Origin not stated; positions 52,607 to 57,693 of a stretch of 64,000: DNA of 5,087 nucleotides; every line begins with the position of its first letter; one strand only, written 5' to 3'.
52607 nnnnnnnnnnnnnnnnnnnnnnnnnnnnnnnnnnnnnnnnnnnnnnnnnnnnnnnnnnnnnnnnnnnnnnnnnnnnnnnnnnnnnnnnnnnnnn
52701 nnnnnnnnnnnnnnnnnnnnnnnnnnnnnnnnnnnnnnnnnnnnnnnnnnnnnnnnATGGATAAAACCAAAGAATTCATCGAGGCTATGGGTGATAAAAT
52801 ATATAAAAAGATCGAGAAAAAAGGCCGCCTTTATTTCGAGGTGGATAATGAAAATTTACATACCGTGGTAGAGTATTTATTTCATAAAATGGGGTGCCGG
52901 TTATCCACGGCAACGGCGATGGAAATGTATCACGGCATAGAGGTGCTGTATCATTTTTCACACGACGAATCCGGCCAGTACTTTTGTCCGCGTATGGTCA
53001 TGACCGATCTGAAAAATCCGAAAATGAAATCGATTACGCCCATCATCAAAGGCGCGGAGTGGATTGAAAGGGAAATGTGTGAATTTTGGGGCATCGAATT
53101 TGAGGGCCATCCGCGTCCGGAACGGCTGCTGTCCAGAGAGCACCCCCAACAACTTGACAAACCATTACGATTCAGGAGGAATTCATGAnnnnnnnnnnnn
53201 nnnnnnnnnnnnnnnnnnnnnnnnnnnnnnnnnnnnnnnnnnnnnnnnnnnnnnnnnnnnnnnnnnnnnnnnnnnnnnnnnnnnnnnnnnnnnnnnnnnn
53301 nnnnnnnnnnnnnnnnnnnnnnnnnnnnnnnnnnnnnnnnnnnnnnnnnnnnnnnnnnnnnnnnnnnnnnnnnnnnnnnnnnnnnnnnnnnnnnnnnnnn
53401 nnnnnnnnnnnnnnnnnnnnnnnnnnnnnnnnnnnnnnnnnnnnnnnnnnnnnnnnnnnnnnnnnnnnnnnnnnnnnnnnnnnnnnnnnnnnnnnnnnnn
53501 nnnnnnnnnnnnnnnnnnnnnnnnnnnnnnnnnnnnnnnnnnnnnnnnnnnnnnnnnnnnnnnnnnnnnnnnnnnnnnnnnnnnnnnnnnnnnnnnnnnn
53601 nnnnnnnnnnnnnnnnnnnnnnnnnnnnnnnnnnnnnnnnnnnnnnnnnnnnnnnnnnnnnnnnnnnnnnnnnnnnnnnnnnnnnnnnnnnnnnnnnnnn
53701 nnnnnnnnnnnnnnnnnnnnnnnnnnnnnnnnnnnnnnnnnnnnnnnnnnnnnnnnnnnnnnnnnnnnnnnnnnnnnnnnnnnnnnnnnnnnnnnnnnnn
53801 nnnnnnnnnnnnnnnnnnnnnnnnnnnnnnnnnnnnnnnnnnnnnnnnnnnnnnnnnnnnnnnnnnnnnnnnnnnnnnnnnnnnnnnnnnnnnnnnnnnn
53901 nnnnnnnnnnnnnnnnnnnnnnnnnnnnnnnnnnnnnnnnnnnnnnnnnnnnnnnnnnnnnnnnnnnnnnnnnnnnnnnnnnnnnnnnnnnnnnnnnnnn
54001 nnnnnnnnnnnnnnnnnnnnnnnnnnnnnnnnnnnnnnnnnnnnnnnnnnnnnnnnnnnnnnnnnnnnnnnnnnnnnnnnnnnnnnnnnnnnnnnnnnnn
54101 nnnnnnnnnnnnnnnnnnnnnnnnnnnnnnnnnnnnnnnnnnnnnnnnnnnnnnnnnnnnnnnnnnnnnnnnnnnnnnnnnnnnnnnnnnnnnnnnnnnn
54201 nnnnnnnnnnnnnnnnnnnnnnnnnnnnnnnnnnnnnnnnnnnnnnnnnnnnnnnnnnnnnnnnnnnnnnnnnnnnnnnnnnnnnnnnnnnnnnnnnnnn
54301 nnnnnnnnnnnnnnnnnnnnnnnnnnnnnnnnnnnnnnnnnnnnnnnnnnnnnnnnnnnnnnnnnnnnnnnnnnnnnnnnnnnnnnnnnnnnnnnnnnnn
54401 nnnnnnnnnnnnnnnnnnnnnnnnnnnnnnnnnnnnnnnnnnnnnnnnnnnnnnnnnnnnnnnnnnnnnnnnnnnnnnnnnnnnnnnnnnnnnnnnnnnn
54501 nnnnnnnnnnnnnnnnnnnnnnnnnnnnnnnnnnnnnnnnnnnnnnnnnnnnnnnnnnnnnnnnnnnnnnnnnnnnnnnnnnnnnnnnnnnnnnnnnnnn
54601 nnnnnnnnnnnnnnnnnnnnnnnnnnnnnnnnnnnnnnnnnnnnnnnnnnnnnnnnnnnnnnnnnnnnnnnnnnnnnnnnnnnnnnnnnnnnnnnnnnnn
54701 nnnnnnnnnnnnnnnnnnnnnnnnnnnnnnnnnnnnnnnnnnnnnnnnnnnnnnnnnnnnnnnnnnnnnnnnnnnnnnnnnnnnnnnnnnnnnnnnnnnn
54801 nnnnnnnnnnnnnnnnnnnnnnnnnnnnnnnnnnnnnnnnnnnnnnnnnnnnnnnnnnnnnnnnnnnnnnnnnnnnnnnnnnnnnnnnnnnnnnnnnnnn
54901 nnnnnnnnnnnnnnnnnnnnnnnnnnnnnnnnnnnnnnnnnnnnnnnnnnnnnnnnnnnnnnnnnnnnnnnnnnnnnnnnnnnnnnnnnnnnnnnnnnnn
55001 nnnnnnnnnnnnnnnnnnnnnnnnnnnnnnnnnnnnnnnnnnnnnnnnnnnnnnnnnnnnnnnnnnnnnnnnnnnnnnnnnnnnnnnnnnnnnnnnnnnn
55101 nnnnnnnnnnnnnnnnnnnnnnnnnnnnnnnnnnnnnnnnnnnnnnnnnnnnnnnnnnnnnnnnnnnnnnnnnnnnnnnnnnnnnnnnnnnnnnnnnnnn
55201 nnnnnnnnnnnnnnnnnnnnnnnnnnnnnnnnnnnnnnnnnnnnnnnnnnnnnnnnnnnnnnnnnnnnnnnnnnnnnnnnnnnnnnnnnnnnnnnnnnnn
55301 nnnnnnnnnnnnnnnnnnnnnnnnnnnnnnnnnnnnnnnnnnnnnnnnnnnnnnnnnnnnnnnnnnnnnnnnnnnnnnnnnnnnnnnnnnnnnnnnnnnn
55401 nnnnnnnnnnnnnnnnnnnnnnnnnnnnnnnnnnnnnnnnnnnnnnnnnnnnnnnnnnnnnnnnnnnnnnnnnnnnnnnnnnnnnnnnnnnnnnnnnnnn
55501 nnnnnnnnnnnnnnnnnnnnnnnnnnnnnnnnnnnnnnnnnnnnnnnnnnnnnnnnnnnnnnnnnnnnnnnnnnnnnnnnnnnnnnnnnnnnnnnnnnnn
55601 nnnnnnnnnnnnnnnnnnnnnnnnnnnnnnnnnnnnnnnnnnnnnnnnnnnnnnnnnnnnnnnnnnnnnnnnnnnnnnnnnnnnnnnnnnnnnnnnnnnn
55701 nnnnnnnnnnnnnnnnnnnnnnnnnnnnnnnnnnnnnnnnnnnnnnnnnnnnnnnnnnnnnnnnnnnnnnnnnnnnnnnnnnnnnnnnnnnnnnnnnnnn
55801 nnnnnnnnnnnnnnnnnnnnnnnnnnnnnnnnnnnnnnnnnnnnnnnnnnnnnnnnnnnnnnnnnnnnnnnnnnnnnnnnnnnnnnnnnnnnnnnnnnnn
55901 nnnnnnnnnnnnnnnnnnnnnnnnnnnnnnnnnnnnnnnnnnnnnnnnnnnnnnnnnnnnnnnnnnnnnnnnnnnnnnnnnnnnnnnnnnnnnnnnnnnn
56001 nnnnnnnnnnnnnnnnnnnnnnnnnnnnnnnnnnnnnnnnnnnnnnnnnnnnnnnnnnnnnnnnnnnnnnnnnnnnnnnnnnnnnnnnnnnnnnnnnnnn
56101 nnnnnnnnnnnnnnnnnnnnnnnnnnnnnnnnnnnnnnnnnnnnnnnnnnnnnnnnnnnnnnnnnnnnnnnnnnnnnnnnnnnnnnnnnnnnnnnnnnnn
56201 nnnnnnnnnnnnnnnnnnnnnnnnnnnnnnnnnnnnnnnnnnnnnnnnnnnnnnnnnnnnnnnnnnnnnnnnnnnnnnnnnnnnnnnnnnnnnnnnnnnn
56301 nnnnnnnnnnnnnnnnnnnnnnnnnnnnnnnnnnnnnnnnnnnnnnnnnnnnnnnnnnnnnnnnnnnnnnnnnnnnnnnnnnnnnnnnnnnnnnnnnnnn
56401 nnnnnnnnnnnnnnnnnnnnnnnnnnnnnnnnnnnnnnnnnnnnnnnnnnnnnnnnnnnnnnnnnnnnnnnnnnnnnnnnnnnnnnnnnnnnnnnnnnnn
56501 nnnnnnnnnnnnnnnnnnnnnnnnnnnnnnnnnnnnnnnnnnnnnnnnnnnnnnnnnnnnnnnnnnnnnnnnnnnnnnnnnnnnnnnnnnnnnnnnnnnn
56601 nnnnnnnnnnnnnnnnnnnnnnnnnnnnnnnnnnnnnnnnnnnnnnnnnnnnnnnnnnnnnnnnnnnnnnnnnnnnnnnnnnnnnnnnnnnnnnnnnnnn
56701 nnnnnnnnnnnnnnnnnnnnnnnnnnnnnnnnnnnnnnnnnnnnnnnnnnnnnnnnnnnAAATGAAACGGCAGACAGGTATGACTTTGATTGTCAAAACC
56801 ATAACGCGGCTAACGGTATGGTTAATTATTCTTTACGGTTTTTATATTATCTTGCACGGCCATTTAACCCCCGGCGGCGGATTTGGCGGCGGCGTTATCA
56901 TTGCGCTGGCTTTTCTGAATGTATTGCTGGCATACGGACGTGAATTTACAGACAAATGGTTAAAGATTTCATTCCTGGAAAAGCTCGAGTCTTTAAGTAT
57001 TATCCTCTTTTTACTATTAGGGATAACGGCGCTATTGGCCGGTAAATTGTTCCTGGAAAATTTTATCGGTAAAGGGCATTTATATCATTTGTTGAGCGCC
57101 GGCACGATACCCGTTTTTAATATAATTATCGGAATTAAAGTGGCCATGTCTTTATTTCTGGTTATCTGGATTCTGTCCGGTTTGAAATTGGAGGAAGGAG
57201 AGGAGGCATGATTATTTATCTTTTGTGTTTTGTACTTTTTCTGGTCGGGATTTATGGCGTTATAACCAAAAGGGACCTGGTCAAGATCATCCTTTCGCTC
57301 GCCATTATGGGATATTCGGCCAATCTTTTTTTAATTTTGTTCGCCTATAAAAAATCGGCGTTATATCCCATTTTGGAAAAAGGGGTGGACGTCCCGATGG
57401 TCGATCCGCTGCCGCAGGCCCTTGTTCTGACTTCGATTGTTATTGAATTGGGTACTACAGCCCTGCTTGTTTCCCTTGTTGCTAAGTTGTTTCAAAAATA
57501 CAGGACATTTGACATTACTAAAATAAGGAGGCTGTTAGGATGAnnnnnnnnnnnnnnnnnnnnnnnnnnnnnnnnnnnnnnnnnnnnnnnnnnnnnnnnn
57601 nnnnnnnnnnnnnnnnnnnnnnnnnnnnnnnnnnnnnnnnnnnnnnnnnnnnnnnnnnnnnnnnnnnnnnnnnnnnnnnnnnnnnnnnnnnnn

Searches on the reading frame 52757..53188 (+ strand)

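Call 5: search_protein_families(library=pfam, proteins=[window:52757-53188:+], max_evalue=0.001)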
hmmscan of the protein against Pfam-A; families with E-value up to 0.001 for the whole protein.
window:52757-53188:+ (143 aa): 1 family
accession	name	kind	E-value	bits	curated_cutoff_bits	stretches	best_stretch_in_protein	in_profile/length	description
PF00329.25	Complex1_30kDa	-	1.9e-20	74.1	22.5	1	28-138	2-115/124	Respiratory-chain NADH dehydrogenase, 30 Kd subunit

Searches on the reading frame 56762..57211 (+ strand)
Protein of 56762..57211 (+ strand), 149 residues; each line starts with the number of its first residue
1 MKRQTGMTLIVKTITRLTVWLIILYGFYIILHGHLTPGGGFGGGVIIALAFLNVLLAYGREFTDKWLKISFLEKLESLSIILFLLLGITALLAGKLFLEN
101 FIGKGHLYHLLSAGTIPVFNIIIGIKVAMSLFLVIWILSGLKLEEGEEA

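Call 5: search_protein_families(library=pfam, proteins=[window:56762-57211:+], max_evalue=0.001)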
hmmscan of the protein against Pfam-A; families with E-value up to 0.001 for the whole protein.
window:56762-57211:+ (149 aa): 1 family
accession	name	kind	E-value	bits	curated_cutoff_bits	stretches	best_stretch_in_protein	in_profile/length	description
PF04039.18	MnhB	-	4.1e-29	101.8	22.5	1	10-131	1-125/127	Domain related to MnhB subunit of Na+/H+ antiporter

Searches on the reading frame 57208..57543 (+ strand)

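Call 5: search_protein_families(library=pfam, proteins=[window:57208-57543:+], max_evalue=0.001)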
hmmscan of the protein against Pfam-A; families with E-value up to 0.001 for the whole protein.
window:57208-57543:+ (111 aa): 1 family
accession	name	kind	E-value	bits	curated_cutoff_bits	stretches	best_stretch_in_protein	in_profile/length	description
PF00420.29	Oxidored_q2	-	1.9e-25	88.8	26.1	1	3-109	2-93/95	NADH-ubiquinone/plastoquinone oxidoreductase chain 4L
